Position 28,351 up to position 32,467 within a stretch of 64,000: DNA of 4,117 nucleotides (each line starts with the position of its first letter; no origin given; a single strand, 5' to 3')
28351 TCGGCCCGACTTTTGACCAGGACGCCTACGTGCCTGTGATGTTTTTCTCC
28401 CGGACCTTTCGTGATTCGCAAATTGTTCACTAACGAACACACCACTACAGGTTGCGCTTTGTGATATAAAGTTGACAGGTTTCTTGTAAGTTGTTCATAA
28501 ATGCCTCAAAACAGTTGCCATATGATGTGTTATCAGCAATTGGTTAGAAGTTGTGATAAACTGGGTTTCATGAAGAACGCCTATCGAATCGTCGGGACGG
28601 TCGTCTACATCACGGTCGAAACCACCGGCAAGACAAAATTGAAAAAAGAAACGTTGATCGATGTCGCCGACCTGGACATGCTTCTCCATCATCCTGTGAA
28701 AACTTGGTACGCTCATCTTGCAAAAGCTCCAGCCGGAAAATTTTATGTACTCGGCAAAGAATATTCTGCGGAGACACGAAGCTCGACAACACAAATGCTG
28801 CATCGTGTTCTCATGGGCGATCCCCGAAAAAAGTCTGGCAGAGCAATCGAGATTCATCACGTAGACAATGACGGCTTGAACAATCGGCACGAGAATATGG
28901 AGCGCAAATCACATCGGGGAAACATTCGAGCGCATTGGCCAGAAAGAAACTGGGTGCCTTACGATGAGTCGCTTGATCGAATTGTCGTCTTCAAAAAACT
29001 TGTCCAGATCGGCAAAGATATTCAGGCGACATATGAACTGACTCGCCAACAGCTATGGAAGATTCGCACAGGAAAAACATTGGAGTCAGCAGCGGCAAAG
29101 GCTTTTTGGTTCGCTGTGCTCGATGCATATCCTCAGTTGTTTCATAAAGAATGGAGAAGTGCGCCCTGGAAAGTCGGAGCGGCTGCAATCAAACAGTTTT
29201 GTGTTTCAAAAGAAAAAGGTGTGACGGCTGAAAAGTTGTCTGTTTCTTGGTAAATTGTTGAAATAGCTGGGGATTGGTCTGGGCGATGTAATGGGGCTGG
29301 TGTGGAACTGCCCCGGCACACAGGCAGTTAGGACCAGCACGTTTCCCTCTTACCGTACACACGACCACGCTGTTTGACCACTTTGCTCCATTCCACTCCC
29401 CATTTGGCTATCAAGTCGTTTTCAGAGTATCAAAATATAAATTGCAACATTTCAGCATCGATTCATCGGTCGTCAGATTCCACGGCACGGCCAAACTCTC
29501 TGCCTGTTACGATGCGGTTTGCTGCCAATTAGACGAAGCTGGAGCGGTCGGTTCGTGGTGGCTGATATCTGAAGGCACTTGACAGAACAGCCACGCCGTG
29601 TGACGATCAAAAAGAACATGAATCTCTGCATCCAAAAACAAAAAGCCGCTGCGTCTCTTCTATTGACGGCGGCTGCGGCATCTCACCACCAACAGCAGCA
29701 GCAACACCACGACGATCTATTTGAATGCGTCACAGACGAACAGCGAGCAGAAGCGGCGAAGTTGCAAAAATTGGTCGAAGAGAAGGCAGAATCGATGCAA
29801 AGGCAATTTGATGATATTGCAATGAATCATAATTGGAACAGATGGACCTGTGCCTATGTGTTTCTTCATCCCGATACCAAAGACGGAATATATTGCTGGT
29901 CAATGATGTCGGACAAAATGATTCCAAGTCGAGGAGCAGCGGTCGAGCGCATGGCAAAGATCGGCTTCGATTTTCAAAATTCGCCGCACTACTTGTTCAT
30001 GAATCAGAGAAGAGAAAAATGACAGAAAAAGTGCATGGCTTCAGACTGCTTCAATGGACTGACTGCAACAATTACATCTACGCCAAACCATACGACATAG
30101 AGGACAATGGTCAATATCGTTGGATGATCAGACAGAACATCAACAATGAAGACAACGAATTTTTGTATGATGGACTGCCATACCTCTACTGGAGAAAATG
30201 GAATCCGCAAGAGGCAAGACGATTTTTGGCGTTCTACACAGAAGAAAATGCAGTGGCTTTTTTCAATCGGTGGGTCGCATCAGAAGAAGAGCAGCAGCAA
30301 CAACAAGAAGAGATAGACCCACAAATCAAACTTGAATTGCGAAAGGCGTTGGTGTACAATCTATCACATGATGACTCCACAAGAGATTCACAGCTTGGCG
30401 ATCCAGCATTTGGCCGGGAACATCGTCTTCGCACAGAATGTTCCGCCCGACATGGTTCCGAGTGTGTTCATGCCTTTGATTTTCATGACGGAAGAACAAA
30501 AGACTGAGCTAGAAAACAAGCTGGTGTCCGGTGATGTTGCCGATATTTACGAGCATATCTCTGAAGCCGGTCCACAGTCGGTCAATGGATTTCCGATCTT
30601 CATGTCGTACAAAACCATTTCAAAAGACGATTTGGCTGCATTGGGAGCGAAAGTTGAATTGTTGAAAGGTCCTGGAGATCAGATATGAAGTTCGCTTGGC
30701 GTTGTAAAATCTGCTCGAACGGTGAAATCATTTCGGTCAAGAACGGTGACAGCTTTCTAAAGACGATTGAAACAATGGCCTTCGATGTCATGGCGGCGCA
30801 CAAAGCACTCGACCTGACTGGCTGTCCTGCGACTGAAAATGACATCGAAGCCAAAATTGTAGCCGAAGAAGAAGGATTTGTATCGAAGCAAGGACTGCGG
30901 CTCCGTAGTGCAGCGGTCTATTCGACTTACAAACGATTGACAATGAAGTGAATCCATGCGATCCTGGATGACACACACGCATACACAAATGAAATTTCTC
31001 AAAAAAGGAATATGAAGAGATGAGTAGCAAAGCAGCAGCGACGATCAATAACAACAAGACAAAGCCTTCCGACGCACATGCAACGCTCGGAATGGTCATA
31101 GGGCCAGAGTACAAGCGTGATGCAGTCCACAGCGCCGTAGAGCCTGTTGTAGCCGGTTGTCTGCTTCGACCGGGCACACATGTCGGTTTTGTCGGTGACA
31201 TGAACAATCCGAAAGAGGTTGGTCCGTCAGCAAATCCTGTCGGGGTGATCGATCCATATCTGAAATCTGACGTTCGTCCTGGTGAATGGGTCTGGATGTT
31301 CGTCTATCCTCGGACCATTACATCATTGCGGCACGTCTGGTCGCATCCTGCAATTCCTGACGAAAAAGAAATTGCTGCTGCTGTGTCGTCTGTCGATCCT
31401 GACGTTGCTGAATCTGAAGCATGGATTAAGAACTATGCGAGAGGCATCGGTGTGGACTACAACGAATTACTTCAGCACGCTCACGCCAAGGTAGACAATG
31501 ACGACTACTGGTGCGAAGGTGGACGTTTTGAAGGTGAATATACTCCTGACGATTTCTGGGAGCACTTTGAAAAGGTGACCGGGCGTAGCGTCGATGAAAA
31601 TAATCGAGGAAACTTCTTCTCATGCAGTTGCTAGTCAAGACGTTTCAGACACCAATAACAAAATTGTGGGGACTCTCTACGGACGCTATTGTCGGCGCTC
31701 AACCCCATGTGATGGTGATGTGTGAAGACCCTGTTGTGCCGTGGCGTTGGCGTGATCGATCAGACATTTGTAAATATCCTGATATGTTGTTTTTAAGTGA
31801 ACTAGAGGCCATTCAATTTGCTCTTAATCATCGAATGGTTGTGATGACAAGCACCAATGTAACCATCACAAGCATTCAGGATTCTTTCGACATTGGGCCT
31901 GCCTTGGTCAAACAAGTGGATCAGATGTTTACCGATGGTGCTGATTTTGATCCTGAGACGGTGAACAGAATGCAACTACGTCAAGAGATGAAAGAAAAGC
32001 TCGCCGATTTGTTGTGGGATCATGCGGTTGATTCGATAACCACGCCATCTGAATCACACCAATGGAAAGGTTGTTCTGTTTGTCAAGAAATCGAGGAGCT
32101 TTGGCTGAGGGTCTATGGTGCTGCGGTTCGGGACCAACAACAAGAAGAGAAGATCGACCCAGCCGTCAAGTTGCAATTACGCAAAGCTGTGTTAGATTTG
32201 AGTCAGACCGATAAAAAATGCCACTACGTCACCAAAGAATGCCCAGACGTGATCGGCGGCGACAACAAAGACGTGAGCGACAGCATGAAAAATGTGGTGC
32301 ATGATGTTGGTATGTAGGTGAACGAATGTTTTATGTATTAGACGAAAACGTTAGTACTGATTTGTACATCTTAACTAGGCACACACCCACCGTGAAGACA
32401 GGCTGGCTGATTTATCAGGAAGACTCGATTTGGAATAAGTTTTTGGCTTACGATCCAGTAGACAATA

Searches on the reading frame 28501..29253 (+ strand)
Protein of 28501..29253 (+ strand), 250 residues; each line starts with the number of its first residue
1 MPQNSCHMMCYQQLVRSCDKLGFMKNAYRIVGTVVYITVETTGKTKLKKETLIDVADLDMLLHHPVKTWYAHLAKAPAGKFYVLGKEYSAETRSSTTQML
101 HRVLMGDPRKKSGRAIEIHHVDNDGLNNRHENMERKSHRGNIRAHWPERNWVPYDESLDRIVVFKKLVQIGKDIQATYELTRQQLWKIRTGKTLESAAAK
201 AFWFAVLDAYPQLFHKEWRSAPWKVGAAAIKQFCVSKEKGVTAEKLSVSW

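Call 11: search_protein_families(library=pfam, proteins=[window:28501-29253:+], max_evalue=0.01)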
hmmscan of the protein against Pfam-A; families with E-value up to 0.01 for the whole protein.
window:28501-29253:+ (250 aa): 1 family
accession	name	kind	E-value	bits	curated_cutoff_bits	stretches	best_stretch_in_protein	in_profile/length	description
PF13392.12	HNH_3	-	0.0042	17.1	24.8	1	117-141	20-44/46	HNH endonuclease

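Call 12: search_protein_families(library=phrogs, proteins=[window:28501-29253:+], max_evalue=0.01)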
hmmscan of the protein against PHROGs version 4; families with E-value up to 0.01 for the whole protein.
window:28501-29253:+ (250 aa): 2 families
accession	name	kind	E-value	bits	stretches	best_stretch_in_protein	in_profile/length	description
phrog_59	-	DNA, RNA and nucleotide metabolism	0.0019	18.7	1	106-218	201-284/423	HNH endonuclease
phrog_21964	-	DNA, RNA and nucleotide metabolism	0.0082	16.8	0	89-149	155-216/244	HNH endonuclease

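Call 17: find_related_loci(query=window:28501-29253:+, collection=viral_contigs, flank=6000)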
Query window:28501-29253:+ (250 aa) in viral_contigs; peptide patterns used: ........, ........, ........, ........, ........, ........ (x = any residue, [..] = any of these).
14 stretches matched a pattern, but none encodes a relative of the query by tblastn (E <= 1e-3).

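Call 21: find_encoding_contigs(protein=window:28501-29253:+, flank=4000, max_places=10)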
Protein window:28501-29253:+ (250 aa): 2 contigs read that carry it; 1 place shown.
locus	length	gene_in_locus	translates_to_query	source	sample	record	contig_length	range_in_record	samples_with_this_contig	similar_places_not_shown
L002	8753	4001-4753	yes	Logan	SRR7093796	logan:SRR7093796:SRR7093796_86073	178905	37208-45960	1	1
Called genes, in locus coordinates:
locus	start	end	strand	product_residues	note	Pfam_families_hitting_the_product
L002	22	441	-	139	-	-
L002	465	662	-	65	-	-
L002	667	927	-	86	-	-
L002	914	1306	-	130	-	-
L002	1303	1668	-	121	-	-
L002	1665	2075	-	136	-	-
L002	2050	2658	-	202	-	-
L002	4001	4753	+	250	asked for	-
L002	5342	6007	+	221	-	-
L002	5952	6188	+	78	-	-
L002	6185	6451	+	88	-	-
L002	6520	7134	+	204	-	-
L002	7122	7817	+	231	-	-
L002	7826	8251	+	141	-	-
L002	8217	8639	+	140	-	-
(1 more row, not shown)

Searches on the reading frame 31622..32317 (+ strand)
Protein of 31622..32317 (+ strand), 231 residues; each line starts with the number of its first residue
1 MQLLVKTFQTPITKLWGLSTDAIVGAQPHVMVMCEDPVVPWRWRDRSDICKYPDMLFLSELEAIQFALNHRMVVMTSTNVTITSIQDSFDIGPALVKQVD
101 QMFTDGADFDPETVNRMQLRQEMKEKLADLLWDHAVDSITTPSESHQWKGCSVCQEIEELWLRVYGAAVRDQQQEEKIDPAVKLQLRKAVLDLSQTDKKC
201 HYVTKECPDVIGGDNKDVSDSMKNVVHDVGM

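Call 55: find_related_loci(query=window:31622-32317:+, collection=viral_contigs, flank=10000)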
Query window:31622-32317:+ (231 aa) in viral_contigs; peptide patterns used: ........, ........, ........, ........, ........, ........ (x = any residue, [..] = any of these).
3 stretches matched a pattern, but none encodes a relative of the query by tblastn (E <= 1e-3).

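Call 104: search_protein_families(library=phrogs, proteins=[window:31622-32317:+], max_evalue=0.01)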
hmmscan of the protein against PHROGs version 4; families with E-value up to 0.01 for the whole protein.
window:31622-32317:+ (231 aa): 0 families

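Call 105: search_protein_families(library=pfam, proteins=[window:31622-32317:+], max_evalue=0.01)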
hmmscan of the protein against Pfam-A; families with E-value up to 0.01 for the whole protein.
window:31622-32317:+ (231 aa): 0 families
